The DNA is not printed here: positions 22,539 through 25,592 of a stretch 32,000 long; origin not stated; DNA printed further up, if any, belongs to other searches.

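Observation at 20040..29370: Candidate novel membrane module: exported vWA protein, tubulin-like GTPase, membrane-anchored degenerate tubulin-like paralogue and a 4-TM protein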

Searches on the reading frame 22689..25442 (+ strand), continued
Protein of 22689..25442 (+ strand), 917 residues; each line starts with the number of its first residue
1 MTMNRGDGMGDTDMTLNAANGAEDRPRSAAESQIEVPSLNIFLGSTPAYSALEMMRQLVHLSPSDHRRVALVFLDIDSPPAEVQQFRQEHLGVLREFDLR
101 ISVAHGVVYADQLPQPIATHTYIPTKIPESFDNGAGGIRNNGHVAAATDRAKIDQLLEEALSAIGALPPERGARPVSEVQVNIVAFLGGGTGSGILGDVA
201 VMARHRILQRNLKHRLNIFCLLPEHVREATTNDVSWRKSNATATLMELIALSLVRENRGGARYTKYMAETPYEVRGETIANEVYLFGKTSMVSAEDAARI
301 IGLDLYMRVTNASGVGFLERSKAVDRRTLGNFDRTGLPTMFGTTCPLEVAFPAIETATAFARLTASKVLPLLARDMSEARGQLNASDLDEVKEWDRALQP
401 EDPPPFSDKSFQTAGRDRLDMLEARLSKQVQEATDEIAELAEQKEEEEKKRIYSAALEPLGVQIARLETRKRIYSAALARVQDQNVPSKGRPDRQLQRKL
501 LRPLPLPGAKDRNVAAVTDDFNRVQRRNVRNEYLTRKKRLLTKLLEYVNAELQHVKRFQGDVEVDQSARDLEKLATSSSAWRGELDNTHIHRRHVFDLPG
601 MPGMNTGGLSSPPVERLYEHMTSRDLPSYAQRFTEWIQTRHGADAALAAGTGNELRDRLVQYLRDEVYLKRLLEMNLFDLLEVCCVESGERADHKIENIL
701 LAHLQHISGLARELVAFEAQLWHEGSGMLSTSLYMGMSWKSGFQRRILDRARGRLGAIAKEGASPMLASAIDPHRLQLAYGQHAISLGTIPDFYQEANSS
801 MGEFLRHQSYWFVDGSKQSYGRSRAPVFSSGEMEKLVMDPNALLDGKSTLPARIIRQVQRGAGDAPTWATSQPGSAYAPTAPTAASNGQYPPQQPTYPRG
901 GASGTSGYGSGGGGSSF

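Call 50: find_related_loci(query=A2, collection=genome_contigs, flank=10000)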
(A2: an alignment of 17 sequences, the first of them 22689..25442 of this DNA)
Query A2 (917 aa) in genome_contigs; peptide patterns used: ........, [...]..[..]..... (x = any residue, [..] = any of these).
88 stretches matched a pattern; 43 encode a relative of the query (tblastn E <= 1e-3); 43 distinct loci.
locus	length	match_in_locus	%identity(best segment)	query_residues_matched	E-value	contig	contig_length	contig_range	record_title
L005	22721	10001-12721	93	1-899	0e+0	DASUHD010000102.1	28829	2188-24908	MAG TPA_asm: Ktedonobacterales bacterium isolate SMAG_U1423 k141_532803, whole genome shotgun sequence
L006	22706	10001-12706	93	1-899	0e+0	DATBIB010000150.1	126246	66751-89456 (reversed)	MAG TPA_asm: Ktedonobacterales bacterium isolate SMAG_U3883 k141_2383486, whole genome shotgun sequence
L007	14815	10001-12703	89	5-899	0e+0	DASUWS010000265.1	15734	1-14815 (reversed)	MAG TPA_asm: Ktedonobacterales bacterium isolate SMAG_U1849 k141_781924, whole genome shotgun sequence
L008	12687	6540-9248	90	5-905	0e+0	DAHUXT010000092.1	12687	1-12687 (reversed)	MAG TPA_asm: Ktedonobacteria bacterium isolate clean1966 NODE_92_length_12687_cov_1.840523, whole genome shotgun sequenc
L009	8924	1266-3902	71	22-889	0e+0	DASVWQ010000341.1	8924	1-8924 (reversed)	MAG TPA_asm: Ktedonobacterales bacterium isolate SMAG_U2552 k141_692641, whole genome shotgun sequence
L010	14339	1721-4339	72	22-888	0e+0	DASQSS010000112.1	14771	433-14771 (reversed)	MAG TPA_asm: Ktedonobacterales bacterium isolate SMAG_U10915 k141_153344, whole genome shotgun sequence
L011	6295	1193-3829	70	22-889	0e+0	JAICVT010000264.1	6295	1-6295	MAG: Ktedonobacterales bacterium isolate LS_FP_2_bin.8 k141_1366765_length_6295_cov_23.1981, whole genome shotgun sequen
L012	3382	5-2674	69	31-914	0e+0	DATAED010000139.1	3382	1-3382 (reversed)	MAG TPA_asm: Ktedonobacterales bacterium isolate SMAG_U6768 k141_3641386, whole genome shotgun sequence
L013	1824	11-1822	97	8-611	0e+0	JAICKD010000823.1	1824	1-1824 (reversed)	MAG: Ktedonobacterales bacterium isolate GZL_HY_2_bin.35 k141_537785_length_1824_cov_11.1854, whole genome shotgun seque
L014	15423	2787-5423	64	9-871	0e+0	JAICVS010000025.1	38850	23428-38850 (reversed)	MAG: Ktedonobacterales bacterium isolate LS_FP_2_bin.4 k141_4653767_length_38850_cov_12.9998, whole genome shotgun seque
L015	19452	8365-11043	61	23-900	0e+0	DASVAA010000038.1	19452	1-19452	MAG TPA_asm: Ktedonobacterales bacterium isolate SMAG_U1939 k141_355836, whole genome shotgun sequence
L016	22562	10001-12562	60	23-868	0e+0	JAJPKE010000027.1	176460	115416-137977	MAG: Chloroflexota bacterium isolate Centralia_MAG_65 k107_7280688, whole genome shotgun sequence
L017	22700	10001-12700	57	15-905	0e+0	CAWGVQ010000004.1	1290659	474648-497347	MAG: uncultured Chloroflexia bacterium isolate MFD02579.bin.2.68 genome assembly, contig: contig_12326, whole genome sho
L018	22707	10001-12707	93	1-899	0e+0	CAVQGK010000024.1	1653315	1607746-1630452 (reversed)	MAG: uncultured Chloroflexia bacterium isolate MFD05502.bin.2.92 genome assembly, contig: contig_8666, whole genome shot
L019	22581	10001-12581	60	15-868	0e+0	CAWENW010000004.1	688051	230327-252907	MAG: uncultured Chloroflexia bacterium isolate MFD02579.bin.2.12 genome assembly, contig: contig_15731, whole genome sho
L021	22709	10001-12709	72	22-913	0e+0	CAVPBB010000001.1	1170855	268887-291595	MAG: uncultured Chloroflexia bacterium isolate MFD00031.bin.2.93 genome assembly, contig: contig_14065, whole genome sho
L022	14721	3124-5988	40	17-910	0e+0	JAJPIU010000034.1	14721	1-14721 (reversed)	MAG: Proteobacteria bacterium isolate Centralia_MAG_377 k107_186350, whole genome shotgun sequence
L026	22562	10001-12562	40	24-856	3e-174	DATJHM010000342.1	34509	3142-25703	MAG TPA_asm: Ktedonobacteraceae bacterium isolate SMAG_U15512 k141_5174064, whole genome shotgun sequence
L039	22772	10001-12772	40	26-833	2e-104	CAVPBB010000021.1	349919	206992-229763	MAG: uncultured Chloroflexia bacterium isolate MFD00031.bin.2.93 genome assembly, contig: contig_70611, whole genome sho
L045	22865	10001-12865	34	34-903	2e-132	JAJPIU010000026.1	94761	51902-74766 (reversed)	MAG: Proteobacteria bacterium isolate Centralia_MAG_377 k107_11414126, whole genome shotgun sequence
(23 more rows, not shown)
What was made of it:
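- Some MAGs carry two divergent copies of the cassette (L021/L039 and L022/L045, call 50).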

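Call 69: search_protein_families(library=pfam, proteins=[L016:16211-17062:+, L026:16742-17392:+, L001:16027-16722:+], max_evalue=0.1)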
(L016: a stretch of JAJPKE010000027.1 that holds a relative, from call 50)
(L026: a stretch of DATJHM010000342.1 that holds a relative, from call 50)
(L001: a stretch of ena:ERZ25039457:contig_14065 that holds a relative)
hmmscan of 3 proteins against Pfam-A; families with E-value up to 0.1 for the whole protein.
L016:16211-17062:+ (283 aa): 0 families

L026:16742-17392:+ (216 aa): 0 families

L001:16027-16722:+ (231 aa): 12 families
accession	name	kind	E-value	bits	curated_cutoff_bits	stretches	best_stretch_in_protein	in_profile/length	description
PF00561.26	Abhydrolase_1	-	9.1e-30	104.5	25.8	2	21-134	2-123/245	alpha/beta hydrolase fold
PF12146.15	Hydrolase_4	-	1.5e-15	57.6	27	2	24-131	9-125/239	Serine aminopeptidase, S33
PF12697.13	Abhydrolase_6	-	4.9e-14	54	26.3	1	24-222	3-215/217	Alpha/beta hydrolase family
PF00756.26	Esterase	-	4.3e-05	23.9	22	1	87-129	117-159/251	Putative esterase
PF20408.4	Abhydrolase_11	-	0.00026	21.2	27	0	165-212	120-167/193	Alpha/beta hydrolase domain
PF03959.19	FSH1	-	0.001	19.2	21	1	140-211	149-200/211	Serine hydrolase (FSH1)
PF08386.16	Abhydrolase_4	-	0.0015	19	21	1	172-230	34-92/103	TAP-like protein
PF20434.5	BD-FAE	-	0.011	15.7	26.8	0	169-195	186-212/215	BD-FAE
PF03096.20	Ndr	-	0.017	14.3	23.3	1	66-121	80-135/283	Ndr family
PF02230.22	Abhydrolase_2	-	0.026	14.8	23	0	82-114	102-134/217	Phospholipase/Carboxylesterase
PF00326.27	Peptidase_S9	-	0.084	12.8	22.6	0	159-229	132-206/213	Prolyl oligopeptidase family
PF01734.28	Patatin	-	0.085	13.5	27.7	0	76-127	14-69/191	Patatin-like phospholipase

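Call 73: search_protein_families(library=pfam, proteins=[L002:12703-15234:+], max_evalue=0.1)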
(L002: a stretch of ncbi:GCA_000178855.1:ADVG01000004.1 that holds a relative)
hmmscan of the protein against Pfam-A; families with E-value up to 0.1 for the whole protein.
L002:12703-15234:+ (843 aa): 1 family
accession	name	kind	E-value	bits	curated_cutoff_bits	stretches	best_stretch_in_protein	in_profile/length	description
PF13809.12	Tubulin_2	-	0.047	13.4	27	0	153-255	251-355/356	Tubulin like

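Call 93: find_encoding_contigs(protein=window:22689-25442:+, flank=4000, max_places=3)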
Protein window:22689-25442:+ (917 aa): no gene with exactly this product is on record in the collection.
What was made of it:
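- Tried and rejected: Exact look-up of the window's gene 2 product: not on record, so the source assembly could not be identified (call 93).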
